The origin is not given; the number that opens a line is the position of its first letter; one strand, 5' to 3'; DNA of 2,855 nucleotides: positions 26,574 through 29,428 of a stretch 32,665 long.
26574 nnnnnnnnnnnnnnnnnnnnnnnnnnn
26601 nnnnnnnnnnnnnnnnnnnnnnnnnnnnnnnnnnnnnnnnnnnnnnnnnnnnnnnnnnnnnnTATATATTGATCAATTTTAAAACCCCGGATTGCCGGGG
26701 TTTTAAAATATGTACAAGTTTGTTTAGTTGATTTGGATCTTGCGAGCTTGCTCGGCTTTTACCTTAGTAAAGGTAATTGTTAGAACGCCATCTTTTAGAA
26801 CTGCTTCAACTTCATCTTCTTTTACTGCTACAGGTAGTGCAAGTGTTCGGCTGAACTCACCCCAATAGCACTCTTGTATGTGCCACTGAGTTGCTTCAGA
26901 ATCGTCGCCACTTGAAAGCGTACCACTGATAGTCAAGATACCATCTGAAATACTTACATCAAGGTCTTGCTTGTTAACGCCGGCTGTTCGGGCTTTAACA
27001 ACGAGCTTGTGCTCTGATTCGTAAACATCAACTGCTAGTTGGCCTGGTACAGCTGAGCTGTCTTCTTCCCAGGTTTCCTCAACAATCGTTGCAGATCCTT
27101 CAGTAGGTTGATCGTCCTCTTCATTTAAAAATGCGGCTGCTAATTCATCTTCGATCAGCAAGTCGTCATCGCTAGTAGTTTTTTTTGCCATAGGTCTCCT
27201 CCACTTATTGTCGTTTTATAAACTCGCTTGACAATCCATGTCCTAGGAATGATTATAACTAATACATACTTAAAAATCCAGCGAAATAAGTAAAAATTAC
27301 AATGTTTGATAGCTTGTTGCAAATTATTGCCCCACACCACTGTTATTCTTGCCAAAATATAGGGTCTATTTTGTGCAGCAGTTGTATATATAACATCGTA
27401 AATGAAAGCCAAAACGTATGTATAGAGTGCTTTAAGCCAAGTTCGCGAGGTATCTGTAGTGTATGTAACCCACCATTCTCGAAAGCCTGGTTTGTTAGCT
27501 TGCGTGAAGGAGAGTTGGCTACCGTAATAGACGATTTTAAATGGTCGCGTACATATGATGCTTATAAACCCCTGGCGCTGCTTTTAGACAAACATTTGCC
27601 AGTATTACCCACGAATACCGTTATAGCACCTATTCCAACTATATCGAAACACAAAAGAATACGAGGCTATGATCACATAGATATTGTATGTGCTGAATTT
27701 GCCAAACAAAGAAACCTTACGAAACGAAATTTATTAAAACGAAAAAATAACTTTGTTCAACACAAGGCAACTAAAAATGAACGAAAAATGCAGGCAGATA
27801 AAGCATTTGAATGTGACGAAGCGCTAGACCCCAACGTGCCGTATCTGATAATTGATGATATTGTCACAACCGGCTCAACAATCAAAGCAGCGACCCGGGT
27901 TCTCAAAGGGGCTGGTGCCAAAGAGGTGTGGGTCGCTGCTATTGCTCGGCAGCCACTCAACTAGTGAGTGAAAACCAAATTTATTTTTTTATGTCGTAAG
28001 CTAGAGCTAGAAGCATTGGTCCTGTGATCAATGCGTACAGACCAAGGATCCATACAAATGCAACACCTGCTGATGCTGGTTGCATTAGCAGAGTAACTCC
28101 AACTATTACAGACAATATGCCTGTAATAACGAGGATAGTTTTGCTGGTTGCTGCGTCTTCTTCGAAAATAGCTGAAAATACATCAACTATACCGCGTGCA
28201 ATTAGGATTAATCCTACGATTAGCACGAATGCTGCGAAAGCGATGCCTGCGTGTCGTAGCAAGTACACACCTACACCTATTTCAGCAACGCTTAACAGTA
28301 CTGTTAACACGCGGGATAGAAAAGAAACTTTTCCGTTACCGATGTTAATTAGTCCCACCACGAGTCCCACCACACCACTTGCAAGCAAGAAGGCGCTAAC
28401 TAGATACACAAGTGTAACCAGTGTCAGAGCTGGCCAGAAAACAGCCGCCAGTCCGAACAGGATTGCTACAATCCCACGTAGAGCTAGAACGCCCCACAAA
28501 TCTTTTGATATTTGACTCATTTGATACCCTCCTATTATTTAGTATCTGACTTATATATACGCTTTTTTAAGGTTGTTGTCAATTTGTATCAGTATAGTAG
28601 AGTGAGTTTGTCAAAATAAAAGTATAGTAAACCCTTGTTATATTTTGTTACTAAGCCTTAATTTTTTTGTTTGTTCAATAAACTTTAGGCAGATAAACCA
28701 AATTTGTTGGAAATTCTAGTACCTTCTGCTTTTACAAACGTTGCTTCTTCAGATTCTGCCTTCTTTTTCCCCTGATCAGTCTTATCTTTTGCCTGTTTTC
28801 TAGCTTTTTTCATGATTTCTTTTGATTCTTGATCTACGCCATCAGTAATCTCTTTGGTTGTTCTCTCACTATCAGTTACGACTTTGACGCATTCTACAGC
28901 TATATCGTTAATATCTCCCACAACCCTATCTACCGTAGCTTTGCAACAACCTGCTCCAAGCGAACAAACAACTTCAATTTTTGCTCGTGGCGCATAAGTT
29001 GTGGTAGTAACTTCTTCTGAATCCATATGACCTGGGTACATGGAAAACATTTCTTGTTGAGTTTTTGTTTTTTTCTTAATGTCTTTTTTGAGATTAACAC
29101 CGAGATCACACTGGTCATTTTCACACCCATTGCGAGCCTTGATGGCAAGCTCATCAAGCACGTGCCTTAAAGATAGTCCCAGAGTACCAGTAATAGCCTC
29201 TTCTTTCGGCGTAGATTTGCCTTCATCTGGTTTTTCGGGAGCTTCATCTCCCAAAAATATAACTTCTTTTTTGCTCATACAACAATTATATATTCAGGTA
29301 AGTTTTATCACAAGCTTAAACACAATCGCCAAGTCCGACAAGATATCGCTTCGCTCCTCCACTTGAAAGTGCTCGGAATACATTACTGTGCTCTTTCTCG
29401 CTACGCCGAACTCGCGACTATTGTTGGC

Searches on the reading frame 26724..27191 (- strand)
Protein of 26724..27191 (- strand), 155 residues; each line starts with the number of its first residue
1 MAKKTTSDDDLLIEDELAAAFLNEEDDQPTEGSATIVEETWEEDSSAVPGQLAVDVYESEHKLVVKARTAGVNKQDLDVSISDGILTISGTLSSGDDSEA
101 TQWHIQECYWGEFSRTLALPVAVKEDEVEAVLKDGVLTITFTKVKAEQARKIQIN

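Call 6: search_protein_families(library=pfam, proteins=[window:26724-27191:-], max_evalue=0.01)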
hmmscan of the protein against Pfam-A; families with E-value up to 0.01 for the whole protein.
window:26724-27191:- (155 aa): 2 families
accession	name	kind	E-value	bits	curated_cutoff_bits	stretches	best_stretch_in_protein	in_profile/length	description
PF00011.27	HSP20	-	1.1e-19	70.9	20.8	1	56-155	2-102/102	Hsp20/alpha crystallin family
PF17886.7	ArsA_HSP20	-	1.3e-06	28.3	22.5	1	62-141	3-63/63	HSP20-like domain found in ArsA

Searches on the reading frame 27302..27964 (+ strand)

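Call 6: search_protein_families(library=pfam, proteins=[window:27302-27964:+], max_evalue=0.01)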
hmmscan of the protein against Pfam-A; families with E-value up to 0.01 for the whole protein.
window:27302-27964:+ (220 aa): 2 families
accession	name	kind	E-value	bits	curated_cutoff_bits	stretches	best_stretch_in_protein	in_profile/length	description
PF00156.33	Pribosyltran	-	1.7e-07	31.1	26.3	1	182-217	91-126/158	Phosphoribosyl transferase domain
PF18912.6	DZR_2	-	0.0053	17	27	0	5-55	1-55/56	Double zinc ribbon domain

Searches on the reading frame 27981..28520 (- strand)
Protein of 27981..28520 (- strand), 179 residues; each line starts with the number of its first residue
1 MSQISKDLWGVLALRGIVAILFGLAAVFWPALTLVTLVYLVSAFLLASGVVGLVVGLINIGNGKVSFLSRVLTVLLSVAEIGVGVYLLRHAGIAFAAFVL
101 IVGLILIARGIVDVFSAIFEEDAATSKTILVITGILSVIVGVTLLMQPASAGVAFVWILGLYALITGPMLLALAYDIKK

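Call 6: search_protein_families(library=pfam, proteins=[window:27981-28520:-], max_evalue=0.01)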
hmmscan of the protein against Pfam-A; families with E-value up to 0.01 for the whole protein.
window:27981-28520:- (179 aa): 1 family
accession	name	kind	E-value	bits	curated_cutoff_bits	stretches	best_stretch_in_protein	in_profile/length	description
PF03729.18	DUF308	-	1e-19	71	25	3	14-77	1-64/73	Short repeat of unknown function (DUF308)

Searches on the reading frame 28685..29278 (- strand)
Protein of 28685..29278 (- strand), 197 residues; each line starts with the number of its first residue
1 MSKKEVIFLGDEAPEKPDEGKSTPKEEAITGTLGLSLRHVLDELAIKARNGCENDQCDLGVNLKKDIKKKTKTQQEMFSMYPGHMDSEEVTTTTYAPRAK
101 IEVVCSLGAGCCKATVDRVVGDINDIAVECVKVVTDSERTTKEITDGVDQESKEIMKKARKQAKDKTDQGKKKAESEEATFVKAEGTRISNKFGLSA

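Call 6: search_protein_families(library=pfam, proteins=[window:28685-29278:-], max_evalue=0.01)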
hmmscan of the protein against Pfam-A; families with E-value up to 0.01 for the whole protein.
window:28685-29278:- (197 aa): 1 family
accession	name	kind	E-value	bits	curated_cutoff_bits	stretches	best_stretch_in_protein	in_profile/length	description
PF23824.1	DUF7194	-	0.0096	15.8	27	0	101-181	104-184/204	Family of unknown function (DUF7194)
